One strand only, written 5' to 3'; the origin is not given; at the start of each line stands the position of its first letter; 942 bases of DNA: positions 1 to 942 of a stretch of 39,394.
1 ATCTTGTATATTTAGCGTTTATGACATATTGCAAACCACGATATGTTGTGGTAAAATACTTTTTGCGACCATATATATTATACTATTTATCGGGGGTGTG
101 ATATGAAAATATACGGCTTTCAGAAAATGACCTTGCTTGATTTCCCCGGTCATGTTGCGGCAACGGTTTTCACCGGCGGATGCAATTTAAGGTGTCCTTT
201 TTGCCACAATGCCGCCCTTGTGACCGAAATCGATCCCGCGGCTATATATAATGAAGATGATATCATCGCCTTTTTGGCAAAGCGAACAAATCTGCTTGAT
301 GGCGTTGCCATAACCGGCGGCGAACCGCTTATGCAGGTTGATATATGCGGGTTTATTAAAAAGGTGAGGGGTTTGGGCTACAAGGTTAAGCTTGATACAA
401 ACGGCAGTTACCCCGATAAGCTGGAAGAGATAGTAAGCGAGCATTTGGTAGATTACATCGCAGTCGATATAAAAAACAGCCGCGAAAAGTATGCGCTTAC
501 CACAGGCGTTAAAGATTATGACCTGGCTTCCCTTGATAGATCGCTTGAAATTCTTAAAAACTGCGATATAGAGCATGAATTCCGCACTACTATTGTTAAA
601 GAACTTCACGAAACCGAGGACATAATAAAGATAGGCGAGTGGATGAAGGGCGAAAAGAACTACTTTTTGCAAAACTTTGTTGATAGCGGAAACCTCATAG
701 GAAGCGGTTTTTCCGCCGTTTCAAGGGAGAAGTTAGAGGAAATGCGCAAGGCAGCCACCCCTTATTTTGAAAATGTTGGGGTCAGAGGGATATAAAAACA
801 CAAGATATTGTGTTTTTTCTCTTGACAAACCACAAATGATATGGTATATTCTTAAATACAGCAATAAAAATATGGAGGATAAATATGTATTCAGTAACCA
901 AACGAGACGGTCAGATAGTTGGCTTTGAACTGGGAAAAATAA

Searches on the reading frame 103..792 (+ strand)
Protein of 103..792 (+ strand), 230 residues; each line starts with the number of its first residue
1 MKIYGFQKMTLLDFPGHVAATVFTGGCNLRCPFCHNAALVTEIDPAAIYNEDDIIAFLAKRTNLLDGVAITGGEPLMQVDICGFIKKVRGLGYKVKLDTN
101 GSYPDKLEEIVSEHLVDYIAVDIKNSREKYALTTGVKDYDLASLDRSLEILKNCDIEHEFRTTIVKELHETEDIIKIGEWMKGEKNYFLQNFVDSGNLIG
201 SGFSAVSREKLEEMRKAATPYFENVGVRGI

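Call 3: search_protein_families(library=pfam, proteins=[window:103-792:+], max_evalue=0.01)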
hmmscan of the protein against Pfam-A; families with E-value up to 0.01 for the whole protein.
window:103-792:+ (230 aa): 2 families
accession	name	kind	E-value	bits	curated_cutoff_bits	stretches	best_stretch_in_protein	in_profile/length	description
PF04055.27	Radical_SAM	-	1.2e-17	65.1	29.5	1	22-172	2-156/166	Radical SAM superfamily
PF13353.11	Fer4_12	-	3.5e-10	40.7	22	1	18-123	6-113/137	4Fe-4S single cluster domain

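Call 4: search_protein_families(library=ncbifam, proteins=[window:103-792:+], max_evalue=0.01)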
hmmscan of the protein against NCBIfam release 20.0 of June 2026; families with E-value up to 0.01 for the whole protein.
window:103-792:+ (230 aa): 59 families (the best 25 are shown)
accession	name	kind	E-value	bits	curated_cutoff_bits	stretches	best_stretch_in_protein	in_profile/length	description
TIGR02495.1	NrdG2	equivalog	6.9e-63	211.5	131.15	1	3-192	2-192/193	anaerobic ribonucleoside-triphosphate reductase activating protein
TIGR02493.1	PFLA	equivalog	3.4e-18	65.9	231.75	1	3-166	2-167/235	pyruvate formate-lyase-activating protein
TIGR04041.1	activase_YjjW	hypoth_equivalog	1.7e-14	53.9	250.2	2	49-196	93-242/276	YjjW family glycine radical enzyme activase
TIGR02494.1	PFLE_PFLC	subfamily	5.6e-14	52.1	174.35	2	67-186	126-244/293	glycyl-radical enzyme activating protein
TIGR03963.1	rSAM_QueE_Clost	equivalog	3.1e-12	46.7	260.1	1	16-127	18-126/219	putative 7-carboxy-7-deazaguanine synthase QueE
NF043069.1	T4HPD_activ_SAM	equivalog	4.2e-11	42.8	425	2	67-180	126-238/299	trans-4-hydroxy-L-proline dehydratase activase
TIGR02668.1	moaA_archaeal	equivalog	5.6e-11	42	325.25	1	23-139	16-133/303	GTP 3',8-cyclase MoaA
NF048010.1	SfplDhtActHpsHDes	equivalog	6.5e-11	41.6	430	2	67-185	134-253/298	(2S)-3-sulfopropanediol dehydratase activating enzyme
TIGR04317.1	W_rSAM_matur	equivalog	1.2e-10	41.1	380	1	24-158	11-143/349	tungsten cofactor oxidoreductase radical SAM maturase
TIGR04545.1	rSAM_ahbD_hemeb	equivalog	1.9e-10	40.7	500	1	22-197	5-180/339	heme b synthase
TIGR02666.1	moaA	equivalog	2.3e-10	39.9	284.05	1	24-122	17-121/336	GTP 3',8-cyclase MoaA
TIGR04395.1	cutC_activ_rSAM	equivalog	4.3e-10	39.3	360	2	66-187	131-251/309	choline TMA-lyase-activating enzyme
NF001199.0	PRK00164.2-1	equivalog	6.3e-10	38.7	231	1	24-139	19-135/308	GTP 3',8-cyclase MoaA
TIGR04349.1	rSAM_QueE_gams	hypoth_equivalog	3.1e-09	36.8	300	1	20-104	22-101/210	7-carboxy-7-deazaguanine synthase QueE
NF038283.1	viperin_w_prok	equivalog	3.1e-09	36.4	180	1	23-190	8-187/281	viperin family antiviral radical SAM protein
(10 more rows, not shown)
